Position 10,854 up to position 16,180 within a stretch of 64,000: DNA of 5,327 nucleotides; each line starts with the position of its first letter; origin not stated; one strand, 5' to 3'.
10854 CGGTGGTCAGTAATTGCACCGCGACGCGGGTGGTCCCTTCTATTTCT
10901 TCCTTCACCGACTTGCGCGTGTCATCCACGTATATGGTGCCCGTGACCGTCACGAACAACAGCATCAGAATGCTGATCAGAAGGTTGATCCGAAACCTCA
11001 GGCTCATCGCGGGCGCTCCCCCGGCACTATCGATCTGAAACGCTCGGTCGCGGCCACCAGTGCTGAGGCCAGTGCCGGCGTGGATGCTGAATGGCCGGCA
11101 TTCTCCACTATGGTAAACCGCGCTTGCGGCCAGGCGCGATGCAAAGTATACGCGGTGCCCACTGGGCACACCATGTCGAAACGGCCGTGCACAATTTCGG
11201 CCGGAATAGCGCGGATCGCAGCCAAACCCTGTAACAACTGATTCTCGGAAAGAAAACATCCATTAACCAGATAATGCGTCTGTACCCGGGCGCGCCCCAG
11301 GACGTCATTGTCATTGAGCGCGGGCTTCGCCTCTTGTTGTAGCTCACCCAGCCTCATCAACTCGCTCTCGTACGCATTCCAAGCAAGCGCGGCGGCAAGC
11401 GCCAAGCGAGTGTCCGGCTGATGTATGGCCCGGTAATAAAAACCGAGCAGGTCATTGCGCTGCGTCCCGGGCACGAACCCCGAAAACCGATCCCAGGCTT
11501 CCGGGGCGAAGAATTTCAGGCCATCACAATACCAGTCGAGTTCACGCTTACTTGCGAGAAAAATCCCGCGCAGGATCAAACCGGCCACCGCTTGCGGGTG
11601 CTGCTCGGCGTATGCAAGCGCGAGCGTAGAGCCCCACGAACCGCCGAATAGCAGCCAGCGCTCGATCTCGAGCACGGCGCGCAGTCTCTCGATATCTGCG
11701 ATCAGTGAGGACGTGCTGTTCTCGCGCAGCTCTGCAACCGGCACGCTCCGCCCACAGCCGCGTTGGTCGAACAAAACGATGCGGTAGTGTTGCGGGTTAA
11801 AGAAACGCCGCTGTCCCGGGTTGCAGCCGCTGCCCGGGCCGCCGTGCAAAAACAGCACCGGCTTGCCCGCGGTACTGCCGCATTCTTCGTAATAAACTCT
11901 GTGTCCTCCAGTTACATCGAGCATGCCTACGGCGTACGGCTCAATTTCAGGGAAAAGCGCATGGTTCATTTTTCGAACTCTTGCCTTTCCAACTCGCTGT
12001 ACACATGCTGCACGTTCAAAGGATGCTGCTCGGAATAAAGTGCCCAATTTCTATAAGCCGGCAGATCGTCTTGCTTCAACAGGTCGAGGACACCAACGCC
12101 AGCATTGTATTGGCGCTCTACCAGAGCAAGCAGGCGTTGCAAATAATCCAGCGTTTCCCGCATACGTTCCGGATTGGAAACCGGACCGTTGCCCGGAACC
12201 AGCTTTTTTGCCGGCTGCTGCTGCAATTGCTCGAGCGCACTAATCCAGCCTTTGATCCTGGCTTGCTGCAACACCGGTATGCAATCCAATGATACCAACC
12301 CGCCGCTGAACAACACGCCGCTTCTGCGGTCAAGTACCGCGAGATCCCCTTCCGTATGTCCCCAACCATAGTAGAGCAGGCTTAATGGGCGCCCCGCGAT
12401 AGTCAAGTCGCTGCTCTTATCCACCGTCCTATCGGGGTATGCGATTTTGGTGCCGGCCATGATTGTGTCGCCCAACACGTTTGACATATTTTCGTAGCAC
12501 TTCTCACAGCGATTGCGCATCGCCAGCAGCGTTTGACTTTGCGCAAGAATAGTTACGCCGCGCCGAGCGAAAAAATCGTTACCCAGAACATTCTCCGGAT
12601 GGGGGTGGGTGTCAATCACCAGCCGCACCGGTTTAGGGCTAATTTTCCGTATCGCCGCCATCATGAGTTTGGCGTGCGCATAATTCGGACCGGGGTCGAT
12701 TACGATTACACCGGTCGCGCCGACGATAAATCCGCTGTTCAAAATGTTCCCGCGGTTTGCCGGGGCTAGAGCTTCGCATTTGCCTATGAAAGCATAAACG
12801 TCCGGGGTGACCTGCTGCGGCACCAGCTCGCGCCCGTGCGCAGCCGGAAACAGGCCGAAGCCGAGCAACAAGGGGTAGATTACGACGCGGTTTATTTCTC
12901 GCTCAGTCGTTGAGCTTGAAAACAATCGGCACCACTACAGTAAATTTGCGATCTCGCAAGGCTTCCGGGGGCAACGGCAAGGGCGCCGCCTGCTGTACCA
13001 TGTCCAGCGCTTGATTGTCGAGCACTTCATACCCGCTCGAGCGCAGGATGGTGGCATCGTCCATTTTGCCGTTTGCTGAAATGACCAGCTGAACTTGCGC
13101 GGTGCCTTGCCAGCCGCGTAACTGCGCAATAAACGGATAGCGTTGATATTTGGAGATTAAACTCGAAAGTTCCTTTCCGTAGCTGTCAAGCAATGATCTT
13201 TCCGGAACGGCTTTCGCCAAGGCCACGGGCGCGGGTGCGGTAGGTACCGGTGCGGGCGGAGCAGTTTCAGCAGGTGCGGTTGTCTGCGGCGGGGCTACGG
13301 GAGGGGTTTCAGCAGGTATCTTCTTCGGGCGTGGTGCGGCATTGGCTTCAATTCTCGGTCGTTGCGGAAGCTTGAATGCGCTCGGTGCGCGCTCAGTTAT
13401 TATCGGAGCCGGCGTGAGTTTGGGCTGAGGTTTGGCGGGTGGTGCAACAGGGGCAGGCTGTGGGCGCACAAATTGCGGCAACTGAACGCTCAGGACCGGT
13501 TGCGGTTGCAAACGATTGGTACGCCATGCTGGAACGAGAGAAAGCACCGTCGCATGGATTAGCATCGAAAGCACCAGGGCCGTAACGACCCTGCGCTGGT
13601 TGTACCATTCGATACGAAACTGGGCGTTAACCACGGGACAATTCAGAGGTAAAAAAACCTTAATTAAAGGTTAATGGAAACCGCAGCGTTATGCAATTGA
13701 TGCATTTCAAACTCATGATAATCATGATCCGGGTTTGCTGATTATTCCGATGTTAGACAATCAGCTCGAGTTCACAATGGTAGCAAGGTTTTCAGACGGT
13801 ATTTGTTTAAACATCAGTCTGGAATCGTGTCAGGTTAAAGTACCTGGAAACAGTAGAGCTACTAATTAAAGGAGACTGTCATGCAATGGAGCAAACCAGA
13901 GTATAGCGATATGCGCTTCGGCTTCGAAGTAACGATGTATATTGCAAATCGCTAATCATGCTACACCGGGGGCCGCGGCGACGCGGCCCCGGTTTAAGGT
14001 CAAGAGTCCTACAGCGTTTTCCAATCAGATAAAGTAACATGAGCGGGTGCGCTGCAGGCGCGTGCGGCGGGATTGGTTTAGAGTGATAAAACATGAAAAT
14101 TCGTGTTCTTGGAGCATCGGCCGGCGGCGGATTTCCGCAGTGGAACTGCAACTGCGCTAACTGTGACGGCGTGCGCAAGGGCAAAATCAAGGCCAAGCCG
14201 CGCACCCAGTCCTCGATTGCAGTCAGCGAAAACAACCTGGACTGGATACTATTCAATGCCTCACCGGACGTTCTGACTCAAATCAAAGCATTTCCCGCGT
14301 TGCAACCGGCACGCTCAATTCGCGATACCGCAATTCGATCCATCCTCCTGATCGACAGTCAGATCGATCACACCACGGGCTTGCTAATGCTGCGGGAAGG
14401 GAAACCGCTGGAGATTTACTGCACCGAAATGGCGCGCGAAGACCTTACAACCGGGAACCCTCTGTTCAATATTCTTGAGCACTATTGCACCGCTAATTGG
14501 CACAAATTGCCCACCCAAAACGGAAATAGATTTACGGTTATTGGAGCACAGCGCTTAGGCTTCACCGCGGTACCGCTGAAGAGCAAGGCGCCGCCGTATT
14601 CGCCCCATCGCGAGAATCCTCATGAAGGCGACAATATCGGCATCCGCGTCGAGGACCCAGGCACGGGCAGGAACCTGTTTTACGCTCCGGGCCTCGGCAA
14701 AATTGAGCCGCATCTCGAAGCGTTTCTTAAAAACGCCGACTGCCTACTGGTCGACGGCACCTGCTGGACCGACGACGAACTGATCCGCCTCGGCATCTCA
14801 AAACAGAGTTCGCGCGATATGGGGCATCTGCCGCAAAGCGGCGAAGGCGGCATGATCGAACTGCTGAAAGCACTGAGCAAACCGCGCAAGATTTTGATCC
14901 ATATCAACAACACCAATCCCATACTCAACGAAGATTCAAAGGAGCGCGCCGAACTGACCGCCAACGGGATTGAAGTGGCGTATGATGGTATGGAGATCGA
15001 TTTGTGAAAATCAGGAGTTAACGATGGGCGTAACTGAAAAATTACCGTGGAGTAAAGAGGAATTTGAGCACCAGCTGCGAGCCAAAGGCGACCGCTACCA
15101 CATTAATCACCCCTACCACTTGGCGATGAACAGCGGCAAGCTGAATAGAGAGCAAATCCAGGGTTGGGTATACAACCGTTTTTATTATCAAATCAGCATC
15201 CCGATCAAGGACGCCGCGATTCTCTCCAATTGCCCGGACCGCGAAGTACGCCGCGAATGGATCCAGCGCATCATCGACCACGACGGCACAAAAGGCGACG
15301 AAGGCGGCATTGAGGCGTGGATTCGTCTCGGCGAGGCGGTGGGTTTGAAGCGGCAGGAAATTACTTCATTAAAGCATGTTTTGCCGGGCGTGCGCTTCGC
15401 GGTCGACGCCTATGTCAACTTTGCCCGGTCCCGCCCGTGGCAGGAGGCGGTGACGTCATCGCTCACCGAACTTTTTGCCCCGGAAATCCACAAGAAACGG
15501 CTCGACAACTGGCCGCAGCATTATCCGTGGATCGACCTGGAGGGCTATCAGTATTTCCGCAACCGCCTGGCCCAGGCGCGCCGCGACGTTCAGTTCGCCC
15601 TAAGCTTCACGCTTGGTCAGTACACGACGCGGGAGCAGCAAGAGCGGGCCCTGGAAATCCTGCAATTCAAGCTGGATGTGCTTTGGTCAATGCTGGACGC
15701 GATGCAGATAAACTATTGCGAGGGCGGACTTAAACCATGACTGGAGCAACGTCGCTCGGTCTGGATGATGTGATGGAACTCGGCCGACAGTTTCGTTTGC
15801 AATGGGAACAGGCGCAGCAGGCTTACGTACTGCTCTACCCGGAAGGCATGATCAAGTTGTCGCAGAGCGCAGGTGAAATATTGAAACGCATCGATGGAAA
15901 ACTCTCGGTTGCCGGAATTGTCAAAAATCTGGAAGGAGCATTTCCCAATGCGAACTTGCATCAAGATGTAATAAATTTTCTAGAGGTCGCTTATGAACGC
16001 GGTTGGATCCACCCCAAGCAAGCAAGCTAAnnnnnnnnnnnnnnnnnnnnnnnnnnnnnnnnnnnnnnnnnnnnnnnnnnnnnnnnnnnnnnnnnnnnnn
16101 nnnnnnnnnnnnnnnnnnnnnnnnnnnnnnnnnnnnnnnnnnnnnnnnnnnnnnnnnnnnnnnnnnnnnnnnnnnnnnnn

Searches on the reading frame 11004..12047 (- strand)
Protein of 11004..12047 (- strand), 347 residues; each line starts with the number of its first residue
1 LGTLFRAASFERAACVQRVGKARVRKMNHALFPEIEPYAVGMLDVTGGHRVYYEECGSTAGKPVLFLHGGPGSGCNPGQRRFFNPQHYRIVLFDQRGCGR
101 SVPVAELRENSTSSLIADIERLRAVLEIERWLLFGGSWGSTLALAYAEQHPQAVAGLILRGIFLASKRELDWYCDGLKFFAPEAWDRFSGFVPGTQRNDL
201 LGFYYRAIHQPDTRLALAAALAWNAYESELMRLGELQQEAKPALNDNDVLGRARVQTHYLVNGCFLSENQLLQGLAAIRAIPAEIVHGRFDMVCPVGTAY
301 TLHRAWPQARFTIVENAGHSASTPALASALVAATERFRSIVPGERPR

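Call 5: search_protein_families(library=ncbifam, proteins=[window:11004-12047:-], max_evalue=0.00001)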
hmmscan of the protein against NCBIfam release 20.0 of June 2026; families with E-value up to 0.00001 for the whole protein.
window:11004-12047:- (347 aa): 15 families
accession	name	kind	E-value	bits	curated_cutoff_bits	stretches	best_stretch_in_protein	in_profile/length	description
TIGR01249.1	pro_imino_pep_1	equivalog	1.9e-108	362.2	259.75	1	36-337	2-306/307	prolyl aminopeptidase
TIGR01250.1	pro_imino_pep_2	subfamily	7.9e-21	74.9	167.65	1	42-161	6-128/288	proline iminopeptidase-family hydrolase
NF045945.1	ProImpepLactob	equivalog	2e-16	60.3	400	1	48-161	12-130/293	proline iminopeptidase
NF045948.1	ProImpepThrmp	equivalog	1.8e-14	53.9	500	1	47-160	10-126/291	proline iminopeptidase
NF045632.1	hydroxlase_HsaD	equivalog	1.7e-12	46.9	400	1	48-161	21-136/290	4,5:9,10-diseco-3-hydroxy-5,9,17-trioxoandrosta-1(10),2-diene-4-oate hydrolase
TIGR03611.1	RutD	equivalog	6.1e-12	45.5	238.5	1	84-159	36-110/258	pyrimidine utilization protein D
TIGR02427.1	protocat_pcaD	equivalog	6.4e-12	45.4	255.85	1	51-159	2-109/251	3-oxoadipate enol-lactonase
NF011457.0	PRK14875.1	equivalog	3e-11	42.9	307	1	47-159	118-228/372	acetoin dehydrogenase dihydrolipoyllysine-residue acetyltransferase subunit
NF051488.1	bifunc_PcaDC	exception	3.1e-10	39.7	390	0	86-159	37-108/375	bifunctional 3-oxoadipate enol-lactonase/4-carboxymuconolactone decarboxylase PcaDC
NF050089.1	i_nPHAscl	equivalog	4.9e-09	35.7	300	0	49-159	7-114/288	intracellular short-chain-length polyhydroxyalkanoate depolymerase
TIGR03695.1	menH_SHCHC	equivalog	6.5e-09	35.6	208.55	1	62-161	3-103/252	2-succinyl-6-hydroxy-2,4-cyclohexadiene-1-carboxylate synthase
NF002938.0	PRK03592.1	equivalog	6.1e-08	32.3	241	1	48-167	19-134/298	haloalkane dehalogenase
NF002043.0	PRK00870.1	subfamily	9.1e-07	28.6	265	1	48-168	33-154/302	haloalkane dehalogenase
NF051487.1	bifunc_PcaCD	exception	1.2e-06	28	430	0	266-322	341-396/413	bifunctional 4-carboxymuconolactone decarboxylase/3-oxoadipate enol-lactonase PcaCD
TIGR03343.1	biphenyl_bphD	equivalog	2e-06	27.2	462.15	0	49-161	20-133/282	2-hydroxy-6-oxo-6-phenylhexa-2,4-dienoate hydrolase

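Call 6: search_protein_families(library=pfam, proteins=[window:11004-12047:-])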
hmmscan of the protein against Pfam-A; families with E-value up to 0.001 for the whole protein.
window:11004-12047:- (347 aa): 3 families
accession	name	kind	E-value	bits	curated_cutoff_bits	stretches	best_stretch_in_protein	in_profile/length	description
PF00561.26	Abhydrolase_1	-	1.1e-31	110.8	25.8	1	62-321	1-240/245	alpha/beta hydrolase fold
PF12146.15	Hydrolase_4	-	1.2e-12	48.1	27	1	82-320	26-233/239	Serine aminopeptidase, S33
PF12697.13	Abhydrolase_6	-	7.1e-12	46.9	26.3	1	64-323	1-205/217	Alpha/beta hydrolase family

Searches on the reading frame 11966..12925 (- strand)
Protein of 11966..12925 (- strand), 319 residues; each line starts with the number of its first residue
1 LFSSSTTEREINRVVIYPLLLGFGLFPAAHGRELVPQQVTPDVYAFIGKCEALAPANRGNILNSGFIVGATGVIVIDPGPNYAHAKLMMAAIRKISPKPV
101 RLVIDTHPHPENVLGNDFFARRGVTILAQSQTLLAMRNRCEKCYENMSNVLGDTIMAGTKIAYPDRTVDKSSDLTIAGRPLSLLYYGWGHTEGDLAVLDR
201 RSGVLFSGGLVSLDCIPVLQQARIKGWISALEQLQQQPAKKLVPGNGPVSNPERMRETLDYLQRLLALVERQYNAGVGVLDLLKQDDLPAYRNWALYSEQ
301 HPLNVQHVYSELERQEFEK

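Call 4: search_protein_families(library=ncbifam, proteins=[window:11966-12925:-])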
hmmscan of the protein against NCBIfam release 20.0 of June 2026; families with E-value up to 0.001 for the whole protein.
window:11966-12925:- (319 aa): 34 families (the best 25 are shown)
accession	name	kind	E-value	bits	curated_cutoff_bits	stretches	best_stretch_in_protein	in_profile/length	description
TIGR04558.1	SoxH_rel_PQQ_1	hypoth_equivalog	4.6e-67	226.1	300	1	32-316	4-284/285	quinoprotein relay system zinc metallohydrolase 1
TIGR04559.1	SoxH_rel_PQQ_2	hypoth_equivalog_domain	9.7e-63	212.2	280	1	37-313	5-281/283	quinoprotein relay system zinc metallohydrolase 2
NF033088.2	bla_subclass_B1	equivalog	8e-20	71.4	200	1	37-262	9-216/217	subclass B1 metallo-beta-lactamase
NF012146.1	blaB-IND-MUS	exception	2.7e-12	46.5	270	1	63-263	50-235/237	BlaB/IND/MUS family subclass B1 metallo-beta-lactamase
NF012229.1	bla_class_B_core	domain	4.6e-12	46.3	100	1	66-197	19-136/139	metallo-beta-lactamase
NF038103.1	blaGMB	exception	1.2e-11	44.3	580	1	72-263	59-260/270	GMB family subclass B1 metallo-beta-lactamase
NF047975.1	blaPYX_B1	exception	4.7e-11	42.5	473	1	163-260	144-242/245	PYX family subclass B1 metallo-beta-lactamase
NF033087.1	bla_subclass_B2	equivalog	6e-09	36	240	1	63-237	23-192/221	subclass B2 metallo-beta-lactamase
NF000453.2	blaPEDO-3_fam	exception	2.7e-08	33.6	400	1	63-262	49-233/237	PEDO-3 family subclass B1 metallo-beta-lactamase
NF047974.1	blaCOR_B1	exception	4.7e-08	32.6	450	1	56-258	55-239/245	COR family subclass B1 metallo-beta-lactamase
NF047964.1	blaMYX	exception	1.1e-07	31.4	520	1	179-258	172-256/261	MYX family subclass B1 metallo-beta-lactamase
NF012137.0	bla_xUS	exception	5.8e-07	29.2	400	1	63-141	50-128/246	MUS/TUS/MOC family subclass B1 metallo-beta-lactamase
NF012149.0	blaIND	exception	1.5e-06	27.8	430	1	63-263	52-237/239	IND family subclass B1 metallo-beta-lactamase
NF012150.3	blaSPM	exception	2e-06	27.5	500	1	68-260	64-261/272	SPM family subclass B1 metallo-beta-lactamase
NF040860.1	blaWUS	exception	2.3e-06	27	540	1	63-232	50-202/246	WUS family subclass B1 metallo-beta-lactamase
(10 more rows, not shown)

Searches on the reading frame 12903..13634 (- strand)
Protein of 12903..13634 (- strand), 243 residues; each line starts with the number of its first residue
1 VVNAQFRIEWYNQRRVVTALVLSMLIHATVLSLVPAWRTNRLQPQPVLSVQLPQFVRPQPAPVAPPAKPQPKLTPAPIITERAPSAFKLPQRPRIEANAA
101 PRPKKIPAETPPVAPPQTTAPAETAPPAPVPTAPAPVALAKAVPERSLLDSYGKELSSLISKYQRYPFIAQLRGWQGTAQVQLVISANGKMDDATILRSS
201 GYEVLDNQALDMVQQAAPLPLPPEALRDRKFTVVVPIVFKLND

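Call 4: search_protein_families(library=ncbifam, proteins=[window:12903-13634:-])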
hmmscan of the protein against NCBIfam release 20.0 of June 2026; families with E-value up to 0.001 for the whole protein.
window:12903-13634:- (243 aa): 3 families
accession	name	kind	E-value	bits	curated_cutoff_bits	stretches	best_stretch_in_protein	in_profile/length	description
TIGR01352.1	tonB_Cterm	subfamily_domain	1.2e-20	73.6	27.1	1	165-242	2-76/76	TonB family protein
NF047760.1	LIC10042_TonB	equivalog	0.00036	20.7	100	0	165-214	86-135/156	LIC_10042 family TonB-like protein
TIGR02794.1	tolA_full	equivalog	0.00064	19.1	59.45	0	150-226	278-348/362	cell envelope integrity protein TolA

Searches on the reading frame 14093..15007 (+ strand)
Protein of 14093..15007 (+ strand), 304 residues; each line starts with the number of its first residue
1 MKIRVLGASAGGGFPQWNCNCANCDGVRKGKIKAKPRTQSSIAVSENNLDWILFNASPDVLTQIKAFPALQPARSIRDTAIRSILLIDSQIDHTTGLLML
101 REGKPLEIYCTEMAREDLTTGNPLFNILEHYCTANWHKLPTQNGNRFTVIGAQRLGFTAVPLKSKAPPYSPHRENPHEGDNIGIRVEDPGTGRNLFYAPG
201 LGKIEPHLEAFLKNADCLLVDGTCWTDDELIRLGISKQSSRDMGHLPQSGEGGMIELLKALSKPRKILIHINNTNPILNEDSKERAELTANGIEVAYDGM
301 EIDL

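Call 4: search_protein_families(library=ncbifam, proteins=[window:14093-15007:+])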
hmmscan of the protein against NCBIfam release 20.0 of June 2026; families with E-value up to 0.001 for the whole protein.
window:14093-15007:+ (304 aa): 4 families
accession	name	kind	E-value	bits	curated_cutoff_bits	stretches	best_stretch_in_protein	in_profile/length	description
TIGR02108.2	PQQ_syn_pqqB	equivalog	4.7e-128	426.8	245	1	2-304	1-298/298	pyrroloquinoline quinone biosynthesis protein PqqB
NF002553.0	PRK02113.1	equivalog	7.4e-07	28.8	386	1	1-102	1-88/252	MBL fold metallo-hydrolase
TIGR03307.1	PhnP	equivalog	1.8e-05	24.2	272.25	1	1-108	1-94/249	phosphonate metabolism protein PhnP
NF038231.1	MBL_Geo_Pelo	equivalog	4.4e-05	23.2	360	0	2-101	1-86/250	GPMC system MBL fold metallohydrolase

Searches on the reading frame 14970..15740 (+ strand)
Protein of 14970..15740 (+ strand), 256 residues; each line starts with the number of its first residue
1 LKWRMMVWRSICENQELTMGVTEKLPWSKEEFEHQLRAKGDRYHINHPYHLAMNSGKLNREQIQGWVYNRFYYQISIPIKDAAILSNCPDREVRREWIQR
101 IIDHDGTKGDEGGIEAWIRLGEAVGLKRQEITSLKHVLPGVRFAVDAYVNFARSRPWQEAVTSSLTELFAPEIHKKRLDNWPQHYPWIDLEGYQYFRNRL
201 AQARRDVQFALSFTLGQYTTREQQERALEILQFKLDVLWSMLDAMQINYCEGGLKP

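Call 4: search_protein_families(library=ncbifam, proteins=[window:14970-15740:+])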
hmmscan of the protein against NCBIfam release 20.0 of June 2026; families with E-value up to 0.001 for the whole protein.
window:14970-15740:+ (256 aa): 2 families
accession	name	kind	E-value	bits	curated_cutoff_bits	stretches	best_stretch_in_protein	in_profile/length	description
TIGR02111.1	PQQ_syn_pqqC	equivalog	8.2e-113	375.7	240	1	28-254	2-229/239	pyrroloquinoline-quinone synthase PqqC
TIGR04305.1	fol_rel_CADD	subfamily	3.2e-18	66.1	200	1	34-246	3-211/212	CADD family putative folate metabolism protein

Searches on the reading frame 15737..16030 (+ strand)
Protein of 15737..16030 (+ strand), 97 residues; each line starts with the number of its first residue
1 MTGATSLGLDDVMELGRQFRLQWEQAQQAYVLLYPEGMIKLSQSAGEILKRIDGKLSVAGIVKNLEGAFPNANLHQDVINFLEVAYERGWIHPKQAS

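Call 4: search_protein_families(library=ncbifam, proteins=[window:15737-16030:+])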
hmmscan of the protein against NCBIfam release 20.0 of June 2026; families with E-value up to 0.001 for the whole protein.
window:15737-16030:+ (97 aa): 2 families
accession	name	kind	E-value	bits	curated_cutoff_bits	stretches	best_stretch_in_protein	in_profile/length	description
NF002535.0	PRK02079.1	equivalog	2e-33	114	101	1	9-92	6-90/92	pyrroloquinoline quinone biosynthesis peptide chaperone PqqD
TIGR03859.1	PQQ_PqqD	equivalog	5.1e-31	106.4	46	1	15-92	3-81/81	pyrroloquinoline quinone biosynthesis peptide chaperone PqqD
